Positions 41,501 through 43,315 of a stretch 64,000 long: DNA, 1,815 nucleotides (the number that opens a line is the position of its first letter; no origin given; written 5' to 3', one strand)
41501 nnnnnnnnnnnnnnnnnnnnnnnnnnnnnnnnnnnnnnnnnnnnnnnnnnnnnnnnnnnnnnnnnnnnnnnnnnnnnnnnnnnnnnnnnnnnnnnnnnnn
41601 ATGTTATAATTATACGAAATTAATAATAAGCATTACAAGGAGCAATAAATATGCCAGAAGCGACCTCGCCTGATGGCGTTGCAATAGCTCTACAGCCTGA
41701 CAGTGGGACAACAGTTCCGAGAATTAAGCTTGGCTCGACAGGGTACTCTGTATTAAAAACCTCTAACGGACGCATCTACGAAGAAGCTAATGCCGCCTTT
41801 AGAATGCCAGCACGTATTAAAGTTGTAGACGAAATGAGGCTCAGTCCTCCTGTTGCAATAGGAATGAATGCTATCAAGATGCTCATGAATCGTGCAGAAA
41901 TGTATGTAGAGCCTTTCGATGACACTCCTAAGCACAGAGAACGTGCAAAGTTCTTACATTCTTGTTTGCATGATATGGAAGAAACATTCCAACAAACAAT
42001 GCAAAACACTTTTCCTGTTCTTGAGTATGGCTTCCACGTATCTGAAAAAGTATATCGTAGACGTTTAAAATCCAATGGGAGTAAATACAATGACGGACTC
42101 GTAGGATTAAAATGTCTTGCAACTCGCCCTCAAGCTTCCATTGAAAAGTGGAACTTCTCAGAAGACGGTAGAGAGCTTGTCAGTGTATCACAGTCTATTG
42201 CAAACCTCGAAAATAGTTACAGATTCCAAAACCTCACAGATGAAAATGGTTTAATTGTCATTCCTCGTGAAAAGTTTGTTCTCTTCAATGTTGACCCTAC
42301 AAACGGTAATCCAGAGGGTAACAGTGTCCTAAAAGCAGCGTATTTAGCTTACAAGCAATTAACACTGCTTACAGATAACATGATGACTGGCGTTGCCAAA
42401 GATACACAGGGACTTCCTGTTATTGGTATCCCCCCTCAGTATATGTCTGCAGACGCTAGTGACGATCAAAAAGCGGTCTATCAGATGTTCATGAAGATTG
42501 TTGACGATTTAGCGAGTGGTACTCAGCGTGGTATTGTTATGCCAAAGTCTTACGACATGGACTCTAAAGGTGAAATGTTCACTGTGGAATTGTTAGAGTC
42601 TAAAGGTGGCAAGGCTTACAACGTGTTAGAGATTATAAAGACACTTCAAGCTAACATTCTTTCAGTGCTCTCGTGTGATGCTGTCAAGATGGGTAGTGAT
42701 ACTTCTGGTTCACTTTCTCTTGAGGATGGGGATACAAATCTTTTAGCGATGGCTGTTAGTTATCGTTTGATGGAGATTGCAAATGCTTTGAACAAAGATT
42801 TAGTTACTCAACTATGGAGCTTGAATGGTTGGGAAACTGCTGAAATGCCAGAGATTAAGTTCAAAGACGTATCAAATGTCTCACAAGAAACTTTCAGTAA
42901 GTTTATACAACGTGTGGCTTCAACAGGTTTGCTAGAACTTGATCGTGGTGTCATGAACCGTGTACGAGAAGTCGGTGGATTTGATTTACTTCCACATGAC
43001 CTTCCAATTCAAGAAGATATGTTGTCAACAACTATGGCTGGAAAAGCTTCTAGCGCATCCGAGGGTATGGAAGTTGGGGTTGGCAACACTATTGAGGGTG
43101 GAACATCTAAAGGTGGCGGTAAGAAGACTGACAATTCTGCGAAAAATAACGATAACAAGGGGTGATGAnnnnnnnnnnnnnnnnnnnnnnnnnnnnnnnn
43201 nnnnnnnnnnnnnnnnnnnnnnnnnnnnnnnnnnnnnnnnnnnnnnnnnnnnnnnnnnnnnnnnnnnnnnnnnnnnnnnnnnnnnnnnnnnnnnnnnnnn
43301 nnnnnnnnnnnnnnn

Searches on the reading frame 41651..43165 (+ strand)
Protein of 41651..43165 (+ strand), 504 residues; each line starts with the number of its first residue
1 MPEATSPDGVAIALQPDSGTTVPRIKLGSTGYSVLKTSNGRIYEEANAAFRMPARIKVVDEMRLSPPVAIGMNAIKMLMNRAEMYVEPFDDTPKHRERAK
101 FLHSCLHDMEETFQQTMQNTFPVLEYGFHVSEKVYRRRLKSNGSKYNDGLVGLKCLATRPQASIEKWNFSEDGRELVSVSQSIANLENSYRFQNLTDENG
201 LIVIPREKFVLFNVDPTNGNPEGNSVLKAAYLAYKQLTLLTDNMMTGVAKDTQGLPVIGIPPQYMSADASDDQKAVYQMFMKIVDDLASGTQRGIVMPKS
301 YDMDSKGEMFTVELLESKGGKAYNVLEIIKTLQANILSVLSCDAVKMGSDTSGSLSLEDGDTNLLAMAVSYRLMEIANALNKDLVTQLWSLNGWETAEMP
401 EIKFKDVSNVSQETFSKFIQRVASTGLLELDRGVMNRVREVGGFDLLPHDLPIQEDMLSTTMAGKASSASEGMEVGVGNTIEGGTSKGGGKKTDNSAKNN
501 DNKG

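Call 13: search_dna_similar(query=window:41651-43165:+, collection=phages, mode=protein, max_rows=15)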
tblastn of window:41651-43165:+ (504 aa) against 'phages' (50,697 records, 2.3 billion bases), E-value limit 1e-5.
Records with a match: 1416; places in all: 1419; records where one place covers at least 80% of the query: 1131.
Best place of each record, by identity: <60% 1416.
By first word of the organism name: Escherichia 343; Pseudomonas 234; Rheinheimera 115; Vibrio 109; Salmonella 106; Mycobacterium 102; Gordonia 51; Klebsiella 49; Acinetobacter 44; Erwinia 35; and 42 more.
By host as written in the record: - 119; Rheinheimera sp. BAL341 115; Escherichia coli 100; Pseudomonas aeruginosa 73; Mycobacterium smegmatis mc2 155 58; Escherichia coli K-12 MG1655 50; Vibrio lentus 40; Gordonia terrae 3612 34; and 347 more.
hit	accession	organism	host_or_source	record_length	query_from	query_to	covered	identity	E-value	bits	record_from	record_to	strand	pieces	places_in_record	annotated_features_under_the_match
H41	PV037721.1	Pseudomonas phage Bitten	Pseudomonas protegens ERG2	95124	20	500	95%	39.0%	3e-105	350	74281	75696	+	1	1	portal protein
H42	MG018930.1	Pseudomonas phage ventosus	Pseudomonas syringae pv. avii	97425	21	500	95%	38.3%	7e-106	352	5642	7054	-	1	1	putative portal protein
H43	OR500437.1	Pseudomonas phage vB_PF_Y1-MI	Pseudomonas fluorescens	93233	21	500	95%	38.1%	6e-103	344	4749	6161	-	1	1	putative portal protein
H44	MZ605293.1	Pseudomonas phage UAVern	Pseudomonas sp.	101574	20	500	95%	38.0%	1e-102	343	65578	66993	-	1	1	putative portal protein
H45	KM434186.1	Pseudomonas phage vB_PaeM_PS24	Pseudomonas aeruginosa PAER2_24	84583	21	476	90%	39.3%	4e-99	333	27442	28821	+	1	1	hypothetical protein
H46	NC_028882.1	Pseudomonas phage vB_PaeM_PS24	Pseudomonas aeruginosa PAER2_24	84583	21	476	90%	39.3%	4e-99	333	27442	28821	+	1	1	portal protein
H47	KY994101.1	Pseudomonas phage vB_PaeM_G1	Pseudomonas aeruginosa DLG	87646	21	476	90%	39.3%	4e-99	333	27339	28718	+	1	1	structural protein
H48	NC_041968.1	Pseudomonas phage vB_PaeM_G1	Pseudomonas aeruginosa DLG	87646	21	476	90%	39.3%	4e-99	333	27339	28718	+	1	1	portal protein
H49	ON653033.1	Pseudomonas phage PH826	Pseudomonas aeruginosa PA003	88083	21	476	90%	39.3%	4e-99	333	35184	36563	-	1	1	hypothetical protein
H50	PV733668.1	Pseudomonas phage NCVTCBPA170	Pseudomonas aeruginosa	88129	21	476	90%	39.3%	4e-99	333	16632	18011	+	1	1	portal protein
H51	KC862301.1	Pseudomonas phage PAK_P5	Pseudomonas aeruginosa PAK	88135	21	476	90%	39.3%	4e-99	333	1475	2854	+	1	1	hypothetical protein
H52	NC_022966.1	Pseudomonas phage PAK_P5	Pseudomonas aeruginosa PAK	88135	21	476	90%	39.3%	4e-99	333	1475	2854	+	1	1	portal protein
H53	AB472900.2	Pseudomonas phage KPP10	-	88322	21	476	90%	39.3%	4e-99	333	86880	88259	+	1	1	structural protein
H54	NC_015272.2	Pseudomonas phage KPP10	-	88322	21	476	90%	39.3%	4e-99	333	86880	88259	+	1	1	portal protein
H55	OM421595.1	Pseudomonas phage vB_PaeM_VL12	Pseudomonas aeruginosa ATCC27853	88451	21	476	90%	39.3%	4e-99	333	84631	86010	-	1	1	hypothetical protein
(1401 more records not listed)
